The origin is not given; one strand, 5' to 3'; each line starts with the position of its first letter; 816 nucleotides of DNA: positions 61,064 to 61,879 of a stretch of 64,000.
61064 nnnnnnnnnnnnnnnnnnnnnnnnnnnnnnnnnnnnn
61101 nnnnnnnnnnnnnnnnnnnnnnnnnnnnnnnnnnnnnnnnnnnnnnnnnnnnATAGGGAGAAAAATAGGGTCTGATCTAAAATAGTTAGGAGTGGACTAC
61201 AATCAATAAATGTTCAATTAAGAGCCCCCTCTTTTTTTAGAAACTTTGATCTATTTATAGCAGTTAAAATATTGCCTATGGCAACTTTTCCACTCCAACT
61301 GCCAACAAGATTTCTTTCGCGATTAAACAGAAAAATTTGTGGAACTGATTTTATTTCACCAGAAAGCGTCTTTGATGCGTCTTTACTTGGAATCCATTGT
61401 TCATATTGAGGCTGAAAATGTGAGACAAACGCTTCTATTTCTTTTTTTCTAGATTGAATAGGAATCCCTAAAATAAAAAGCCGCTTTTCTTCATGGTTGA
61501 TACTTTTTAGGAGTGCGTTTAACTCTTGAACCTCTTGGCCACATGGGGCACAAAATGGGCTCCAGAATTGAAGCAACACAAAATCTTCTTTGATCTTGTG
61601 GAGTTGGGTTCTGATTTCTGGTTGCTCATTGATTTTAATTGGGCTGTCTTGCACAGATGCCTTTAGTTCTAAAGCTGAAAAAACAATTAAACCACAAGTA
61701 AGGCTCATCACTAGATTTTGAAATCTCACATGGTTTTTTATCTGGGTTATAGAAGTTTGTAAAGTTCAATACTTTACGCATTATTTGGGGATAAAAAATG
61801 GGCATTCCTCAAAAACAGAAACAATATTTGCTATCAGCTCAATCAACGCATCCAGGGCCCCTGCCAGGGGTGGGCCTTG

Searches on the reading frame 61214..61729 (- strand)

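Call 33: search_protein_families(library=pfam, proteins=[window:61214-61729:-], max_evalue=0.001)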
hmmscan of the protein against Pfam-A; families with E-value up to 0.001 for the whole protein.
window:61214-61729:- (171 aa): 3 families
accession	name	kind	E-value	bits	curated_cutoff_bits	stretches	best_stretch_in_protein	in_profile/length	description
PF13905.12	Thioredoxin_8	-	2.4e-07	31.4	27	1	50-140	3-93/94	Thioredoxin-like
PF00578.27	AhpC-TSA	-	7.3e-05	23.2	26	1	40-104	17-79/124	AhpC/TSA family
PF00085.26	Thioredoxin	-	0.00017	22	23.5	0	42-78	13-48/103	Thioredoxin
